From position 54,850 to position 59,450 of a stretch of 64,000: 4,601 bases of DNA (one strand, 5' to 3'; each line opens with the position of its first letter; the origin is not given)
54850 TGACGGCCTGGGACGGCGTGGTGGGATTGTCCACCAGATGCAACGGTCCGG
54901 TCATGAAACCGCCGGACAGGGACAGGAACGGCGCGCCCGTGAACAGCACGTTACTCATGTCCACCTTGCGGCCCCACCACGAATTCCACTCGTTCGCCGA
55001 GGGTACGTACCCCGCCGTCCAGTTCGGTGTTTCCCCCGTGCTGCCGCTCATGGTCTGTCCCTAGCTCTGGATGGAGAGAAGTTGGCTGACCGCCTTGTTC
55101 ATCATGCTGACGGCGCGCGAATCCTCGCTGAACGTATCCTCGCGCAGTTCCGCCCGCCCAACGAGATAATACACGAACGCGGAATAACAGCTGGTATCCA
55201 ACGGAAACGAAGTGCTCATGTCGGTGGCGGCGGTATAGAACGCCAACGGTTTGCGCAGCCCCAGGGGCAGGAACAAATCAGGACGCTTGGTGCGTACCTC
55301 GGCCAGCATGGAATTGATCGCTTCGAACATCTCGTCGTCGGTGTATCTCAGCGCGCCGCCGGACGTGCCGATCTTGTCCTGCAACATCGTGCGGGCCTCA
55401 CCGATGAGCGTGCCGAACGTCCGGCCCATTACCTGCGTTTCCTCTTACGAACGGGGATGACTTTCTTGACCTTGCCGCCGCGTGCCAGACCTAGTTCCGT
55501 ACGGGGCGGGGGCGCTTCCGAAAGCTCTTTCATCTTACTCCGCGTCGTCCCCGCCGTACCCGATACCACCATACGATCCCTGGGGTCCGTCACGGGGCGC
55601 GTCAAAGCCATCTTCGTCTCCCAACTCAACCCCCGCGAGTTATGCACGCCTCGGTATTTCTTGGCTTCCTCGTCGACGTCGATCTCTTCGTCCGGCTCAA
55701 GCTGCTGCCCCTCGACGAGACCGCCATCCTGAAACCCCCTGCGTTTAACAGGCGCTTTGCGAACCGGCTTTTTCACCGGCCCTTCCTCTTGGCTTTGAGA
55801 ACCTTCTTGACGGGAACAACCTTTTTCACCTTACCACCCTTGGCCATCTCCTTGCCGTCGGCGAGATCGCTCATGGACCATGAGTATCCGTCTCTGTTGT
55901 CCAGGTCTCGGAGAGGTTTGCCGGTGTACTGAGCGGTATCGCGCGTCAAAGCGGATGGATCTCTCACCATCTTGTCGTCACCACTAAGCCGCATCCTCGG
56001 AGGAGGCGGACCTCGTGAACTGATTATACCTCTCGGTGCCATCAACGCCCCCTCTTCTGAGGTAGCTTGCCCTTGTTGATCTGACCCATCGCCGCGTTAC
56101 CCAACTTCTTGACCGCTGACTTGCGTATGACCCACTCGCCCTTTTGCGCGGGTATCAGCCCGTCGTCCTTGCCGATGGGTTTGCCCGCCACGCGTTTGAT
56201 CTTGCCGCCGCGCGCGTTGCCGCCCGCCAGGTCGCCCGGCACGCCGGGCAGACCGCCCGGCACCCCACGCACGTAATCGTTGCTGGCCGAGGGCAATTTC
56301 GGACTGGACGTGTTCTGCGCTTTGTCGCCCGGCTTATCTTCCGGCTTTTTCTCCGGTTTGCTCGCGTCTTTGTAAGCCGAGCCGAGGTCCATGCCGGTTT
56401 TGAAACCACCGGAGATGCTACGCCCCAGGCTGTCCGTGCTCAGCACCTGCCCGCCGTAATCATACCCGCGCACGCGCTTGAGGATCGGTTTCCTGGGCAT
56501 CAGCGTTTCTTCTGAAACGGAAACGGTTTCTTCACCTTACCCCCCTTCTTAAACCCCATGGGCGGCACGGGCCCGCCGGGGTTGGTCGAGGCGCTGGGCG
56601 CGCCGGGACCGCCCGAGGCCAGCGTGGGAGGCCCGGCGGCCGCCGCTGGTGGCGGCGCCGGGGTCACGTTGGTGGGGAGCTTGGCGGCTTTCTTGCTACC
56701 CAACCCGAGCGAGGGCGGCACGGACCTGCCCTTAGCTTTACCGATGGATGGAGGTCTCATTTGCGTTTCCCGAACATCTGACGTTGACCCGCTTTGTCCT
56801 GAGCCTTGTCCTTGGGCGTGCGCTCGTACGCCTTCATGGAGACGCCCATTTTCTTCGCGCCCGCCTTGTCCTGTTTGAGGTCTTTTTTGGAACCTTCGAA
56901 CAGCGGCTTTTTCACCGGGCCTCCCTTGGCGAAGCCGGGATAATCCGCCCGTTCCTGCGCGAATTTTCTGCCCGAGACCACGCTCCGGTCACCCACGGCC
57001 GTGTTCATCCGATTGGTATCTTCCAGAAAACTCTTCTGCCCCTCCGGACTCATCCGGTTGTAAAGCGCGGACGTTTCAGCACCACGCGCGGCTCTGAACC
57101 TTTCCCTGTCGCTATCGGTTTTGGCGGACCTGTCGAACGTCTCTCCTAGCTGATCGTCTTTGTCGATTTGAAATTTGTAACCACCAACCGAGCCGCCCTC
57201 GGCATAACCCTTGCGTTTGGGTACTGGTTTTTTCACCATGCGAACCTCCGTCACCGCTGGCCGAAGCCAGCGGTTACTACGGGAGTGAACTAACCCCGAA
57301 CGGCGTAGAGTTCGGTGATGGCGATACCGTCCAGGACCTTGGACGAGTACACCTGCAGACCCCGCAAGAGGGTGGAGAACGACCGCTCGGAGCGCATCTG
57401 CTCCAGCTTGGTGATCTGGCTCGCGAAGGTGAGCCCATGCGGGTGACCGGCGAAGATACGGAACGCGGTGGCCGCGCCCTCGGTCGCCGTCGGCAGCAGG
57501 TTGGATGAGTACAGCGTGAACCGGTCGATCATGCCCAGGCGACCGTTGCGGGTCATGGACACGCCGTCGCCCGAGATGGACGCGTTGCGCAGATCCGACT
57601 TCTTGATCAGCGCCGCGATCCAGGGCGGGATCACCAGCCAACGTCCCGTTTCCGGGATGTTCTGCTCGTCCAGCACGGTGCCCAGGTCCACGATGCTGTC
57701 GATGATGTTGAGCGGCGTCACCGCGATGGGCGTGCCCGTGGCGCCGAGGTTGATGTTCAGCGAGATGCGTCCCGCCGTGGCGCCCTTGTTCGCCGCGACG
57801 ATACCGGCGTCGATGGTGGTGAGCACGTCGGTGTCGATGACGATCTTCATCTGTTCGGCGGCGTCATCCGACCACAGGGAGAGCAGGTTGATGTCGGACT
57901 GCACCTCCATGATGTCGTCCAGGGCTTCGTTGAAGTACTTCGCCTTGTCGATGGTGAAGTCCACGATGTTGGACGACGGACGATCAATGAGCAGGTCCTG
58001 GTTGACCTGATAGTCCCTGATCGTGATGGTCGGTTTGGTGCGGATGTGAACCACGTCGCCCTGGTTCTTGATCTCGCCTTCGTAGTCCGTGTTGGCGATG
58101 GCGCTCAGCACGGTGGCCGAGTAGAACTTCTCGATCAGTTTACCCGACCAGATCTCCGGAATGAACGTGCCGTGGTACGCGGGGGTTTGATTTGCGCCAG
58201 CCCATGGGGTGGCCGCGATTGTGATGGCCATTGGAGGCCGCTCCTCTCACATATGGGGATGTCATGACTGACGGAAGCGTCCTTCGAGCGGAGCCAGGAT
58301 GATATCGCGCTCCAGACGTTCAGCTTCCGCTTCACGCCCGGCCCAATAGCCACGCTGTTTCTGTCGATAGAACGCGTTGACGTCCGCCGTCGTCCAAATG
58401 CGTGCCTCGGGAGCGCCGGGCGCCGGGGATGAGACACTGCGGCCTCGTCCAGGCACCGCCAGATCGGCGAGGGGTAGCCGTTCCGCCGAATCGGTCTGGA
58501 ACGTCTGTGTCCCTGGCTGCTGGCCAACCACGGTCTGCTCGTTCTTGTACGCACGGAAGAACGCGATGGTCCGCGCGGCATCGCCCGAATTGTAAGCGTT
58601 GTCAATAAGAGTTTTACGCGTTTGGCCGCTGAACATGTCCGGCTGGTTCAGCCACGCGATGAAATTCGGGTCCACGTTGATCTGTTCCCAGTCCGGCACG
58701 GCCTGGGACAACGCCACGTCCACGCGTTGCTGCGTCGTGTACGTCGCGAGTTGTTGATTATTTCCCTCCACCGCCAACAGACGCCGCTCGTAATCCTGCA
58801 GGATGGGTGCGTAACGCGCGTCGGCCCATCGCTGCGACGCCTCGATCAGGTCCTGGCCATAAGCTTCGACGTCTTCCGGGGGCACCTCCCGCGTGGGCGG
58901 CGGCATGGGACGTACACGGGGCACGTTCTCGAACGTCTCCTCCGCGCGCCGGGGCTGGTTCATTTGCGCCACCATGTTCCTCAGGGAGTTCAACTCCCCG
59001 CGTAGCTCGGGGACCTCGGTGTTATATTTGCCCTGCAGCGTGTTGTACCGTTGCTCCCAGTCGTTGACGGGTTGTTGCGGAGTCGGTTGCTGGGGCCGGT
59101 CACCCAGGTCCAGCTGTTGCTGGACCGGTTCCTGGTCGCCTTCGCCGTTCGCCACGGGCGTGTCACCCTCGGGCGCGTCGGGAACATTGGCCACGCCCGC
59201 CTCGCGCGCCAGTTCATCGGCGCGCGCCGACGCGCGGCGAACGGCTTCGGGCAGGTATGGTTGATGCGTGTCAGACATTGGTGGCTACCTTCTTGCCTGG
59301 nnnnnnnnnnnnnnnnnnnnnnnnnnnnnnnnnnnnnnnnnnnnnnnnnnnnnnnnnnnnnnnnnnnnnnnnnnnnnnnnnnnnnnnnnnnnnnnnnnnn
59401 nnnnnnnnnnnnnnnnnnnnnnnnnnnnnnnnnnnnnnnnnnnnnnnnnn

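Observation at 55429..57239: Five consecutive Lys/Arg-rich small paralogues sharing a G(Y/F)x(E/D)GG.V / (K/R)GGK(V/I)K(K/R) motif pair, between capsid and tail genes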

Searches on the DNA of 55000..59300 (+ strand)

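Call 6: search_dna_similar(query=window:55000-59300:+, collection=phages, mode=distant)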
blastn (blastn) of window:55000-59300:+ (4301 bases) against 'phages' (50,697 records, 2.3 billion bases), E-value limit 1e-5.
Records with a match: 4; places in all: 4; records where one place covers at least 80% of the query: 0.
Best place of each record, by identity: 60-80% 4.
By first word of the organism name: Rhizobium 4.
By host as written in the record: Rhizobium phaseoli N831 2; Rhizobium etli T3_14 1; Rhizobium phaseoli N931 1.
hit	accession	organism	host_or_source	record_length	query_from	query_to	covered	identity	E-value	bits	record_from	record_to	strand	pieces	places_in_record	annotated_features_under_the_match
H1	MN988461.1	Rhizobium phage RHph_TM27A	Rhizobium phaseoli N831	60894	2330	3166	19%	68.2%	6e-81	310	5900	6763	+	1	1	major capsid protein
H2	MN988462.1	Rhizobium phage RHph_TM27B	Rhizobium phaseoli N831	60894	2330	3166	19%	68.2%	6e-81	310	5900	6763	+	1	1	major capsid protein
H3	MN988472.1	Rhizobium phage RHph_TM3_14A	Rhizobium etli T3_14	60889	2330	3166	19%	68.2%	6e-81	310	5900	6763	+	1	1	major capsid protein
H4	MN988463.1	Rhizobium phage RHph_TM29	Rhizobium phaseoli N931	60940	2330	3166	19%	68.1%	7e-80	306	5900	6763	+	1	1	major capsid protein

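Call 7: get_annotated_region(hit=H1, flank=6000)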
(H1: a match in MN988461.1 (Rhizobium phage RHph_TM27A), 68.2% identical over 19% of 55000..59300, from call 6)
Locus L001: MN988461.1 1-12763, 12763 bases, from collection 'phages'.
description: Rhizobium phage RHph_TM27A, complete genome.
organism: Rhizobium phage RHph_TM27A (NCBI taxid 2509759)
taxonomy: Viruses; Duplodnaviria; Heunggongvirae; Uroviricota; Caudoviricetes
host: Rhizobium phaseoli N831; source: agricultural lands; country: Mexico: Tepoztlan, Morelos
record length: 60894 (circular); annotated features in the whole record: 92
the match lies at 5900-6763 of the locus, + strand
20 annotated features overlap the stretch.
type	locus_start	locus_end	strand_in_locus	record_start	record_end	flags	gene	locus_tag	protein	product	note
CDS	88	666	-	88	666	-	-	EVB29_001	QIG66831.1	hypothetical protein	-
CDS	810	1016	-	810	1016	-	-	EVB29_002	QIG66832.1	hypothetical protein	-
CDS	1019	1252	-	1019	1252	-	-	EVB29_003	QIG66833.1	hypothetical protein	-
CDS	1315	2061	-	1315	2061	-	-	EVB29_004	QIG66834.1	glycoside hydrolase family 25 protein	GO_function: GO:0003824 - catalytic activity; GO_function: GO:0043169 - cation binding; GO_process: GO:0005975 - ...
CDS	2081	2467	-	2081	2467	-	-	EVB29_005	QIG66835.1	hypothetical protein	-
CDS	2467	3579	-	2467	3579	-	-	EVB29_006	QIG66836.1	hypothetical protein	-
CDS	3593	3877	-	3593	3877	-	-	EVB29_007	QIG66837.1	hypothetical protein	-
CDS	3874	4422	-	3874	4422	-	-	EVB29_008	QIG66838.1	hypothetical protein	-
CDS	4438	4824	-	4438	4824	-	-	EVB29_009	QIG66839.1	hypothetical protein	-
CDS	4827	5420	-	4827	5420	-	-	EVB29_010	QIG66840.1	hypothetical protein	-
CDS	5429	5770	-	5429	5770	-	-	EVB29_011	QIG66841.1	hypothetical protein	-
CDS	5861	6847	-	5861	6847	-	-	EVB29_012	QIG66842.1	major capsid protein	-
CDS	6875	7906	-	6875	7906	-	-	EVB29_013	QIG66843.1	hypothetical protein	-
CDS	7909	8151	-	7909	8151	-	-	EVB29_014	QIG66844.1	hypothetical protein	-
CDS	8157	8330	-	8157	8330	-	-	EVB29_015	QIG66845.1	hypothetical protein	-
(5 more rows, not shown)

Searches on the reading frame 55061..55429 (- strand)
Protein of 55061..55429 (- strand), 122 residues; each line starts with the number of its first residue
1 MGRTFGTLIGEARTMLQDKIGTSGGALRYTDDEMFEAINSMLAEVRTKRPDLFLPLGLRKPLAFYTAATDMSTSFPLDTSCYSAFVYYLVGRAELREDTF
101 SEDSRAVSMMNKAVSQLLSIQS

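Call 4: search_protein_families(library=pfam, proteins=[window:55061-55429:-], max_evalue=1)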
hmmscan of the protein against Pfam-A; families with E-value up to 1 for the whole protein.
window:55061-55429:- (122 aa): 1 family
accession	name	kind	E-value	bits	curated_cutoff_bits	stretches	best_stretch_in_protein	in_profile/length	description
PF24175.2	SU10_adaptor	-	0.1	13.4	27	1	4-78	2-60/194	SU10 adaptor protein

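Call 5: search_protein_families(library=phrogs, proteins=[window:55061-55429:-], max_evalue=1)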
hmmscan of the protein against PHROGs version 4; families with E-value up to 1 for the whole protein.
window:55061-55429:- (122 aa): 2 families
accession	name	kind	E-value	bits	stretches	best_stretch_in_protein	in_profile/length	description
phrog_23601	-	unknown function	2.5e-14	54.1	1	6-117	7-110/115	-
phrog_399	-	head and packaging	0.00071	20.2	1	6-52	5-48/220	structural protein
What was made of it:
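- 55061..55429 (-): Gene F, 122 aa, a connector-like protein predicted to be folded. It forms the downstream flank and served as the anchor for finding relatives. phrog_23601 at E 2.5e-14; weak SU10_adaptor match (calls 4, 5).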

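Call 27: find_related_loci(query=window:55061-55429:-, collection=viral_contigs, flank=5000)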
Query window:55061-55429:- (122 aa) in viral_contigs; peptide patterns used: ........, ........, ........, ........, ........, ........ (x = any residue, [..] = any of these).
91 stretches matched a pattern; 23 encode a relative of the query (tblastn E <= 1e-3); 22 distinct loci.
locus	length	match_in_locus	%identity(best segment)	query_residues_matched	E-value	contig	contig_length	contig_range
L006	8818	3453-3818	99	1-122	4e-79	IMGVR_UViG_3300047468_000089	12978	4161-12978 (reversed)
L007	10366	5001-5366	99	1-122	4e-79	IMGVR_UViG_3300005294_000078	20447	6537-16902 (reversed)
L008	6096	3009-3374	93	1-122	8e-75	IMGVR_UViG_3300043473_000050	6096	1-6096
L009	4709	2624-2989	91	1-122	7e-74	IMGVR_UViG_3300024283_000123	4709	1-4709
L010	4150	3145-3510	90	1-122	1e-72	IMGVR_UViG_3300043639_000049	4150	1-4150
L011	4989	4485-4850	90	1-122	1e-72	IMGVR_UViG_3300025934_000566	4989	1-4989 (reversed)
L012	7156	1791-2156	90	1-122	1e-72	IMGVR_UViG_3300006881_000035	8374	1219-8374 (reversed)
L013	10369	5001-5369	89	1-122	6e-71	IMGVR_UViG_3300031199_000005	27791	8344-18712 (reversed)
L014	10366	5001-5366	84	1-122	2e-70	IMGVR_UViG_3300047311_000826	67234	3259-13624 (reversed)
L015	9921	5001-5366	84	1-122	2e-70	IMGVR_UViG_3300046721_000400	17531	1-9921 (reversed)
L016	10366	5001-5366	84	1-122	2e-70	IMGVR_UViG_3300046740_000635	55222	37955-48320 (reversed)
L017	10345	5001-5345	86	1-115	1e-67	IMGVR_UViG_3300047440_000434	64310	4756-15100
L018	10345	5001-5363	84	2-122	1e-67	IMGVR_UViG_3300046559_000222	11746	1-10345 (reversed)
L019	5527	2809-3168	83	3-122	3e-67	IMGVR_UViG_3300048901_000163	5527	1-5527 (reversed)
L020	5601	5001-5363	80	2-122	2e-66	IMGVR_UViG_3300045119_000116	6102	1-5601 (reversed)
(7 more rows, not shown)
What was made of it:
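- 55061..55429 (-): Conserved at 69-99% identity in 22 IMG/VR loci (call 27).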

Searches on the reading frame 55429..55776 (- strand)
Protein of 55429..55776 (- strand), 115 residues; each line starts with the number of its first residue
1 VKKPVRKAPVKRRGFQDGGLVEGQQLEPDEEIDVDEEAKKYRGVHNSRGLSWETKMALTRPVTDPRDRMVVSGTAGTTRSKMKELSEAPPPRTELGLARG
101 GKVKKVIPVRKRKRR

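Call 4: search_protein_families(library=pfam, proteins=[window:55429-55776:-], max_evalue=1)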
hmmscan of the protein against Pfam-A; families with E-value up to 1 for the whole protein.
window:55429-55776:- (115 aa): 0 families

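Call 5: search_protein_families(library=phrogs, proteins=[window:55429-55776:-], max_evalue=1)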
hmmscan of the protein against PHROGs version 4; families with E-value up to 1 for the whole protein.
window:55429-55776:- (115 aa): 1 family
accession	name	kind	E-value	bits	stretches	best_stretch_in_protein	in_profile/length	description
phrog_18737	-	unknown function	0.35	11.9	1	22-41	8-27/45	-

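Call 82: search_protein_families(library=ncbifam, proteins=[window:55429-55776:-], max_evalue=0.1)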
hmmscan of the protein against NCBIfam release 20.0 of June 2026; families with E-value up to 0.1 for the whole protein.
window:55429-55776:- (115 aa): 0 families

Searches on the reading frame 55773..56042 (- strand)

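Call 4: search_protein_families(library=pfam, proteins=[window:55773-56042:-], max_evalue=1)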
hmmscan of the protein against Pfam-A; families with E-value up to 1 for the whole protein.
window:55773-56042:- (89 aa): 0 families

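Call 5: search_protein_families(library=phrogs, proteins=[window:55773-56042:-], max_evalue=1)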
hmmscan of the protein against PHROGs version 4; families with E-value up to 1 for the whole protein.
window:55773-56042:- (89 aa): 1 family
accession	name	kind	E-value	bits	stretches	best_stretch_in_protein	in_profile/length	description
phrog_16997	-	unknown function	0.28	12.6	1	38-59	41-62/96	-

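Call 82: search_protein_families(library=ncbifam, proteins=[window:55773-56042:-], max_evalue=0.1)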
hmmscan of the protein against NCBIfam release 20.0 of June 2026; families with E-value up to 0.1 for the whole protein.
window:55773-56042:- (89 aa): 0 families
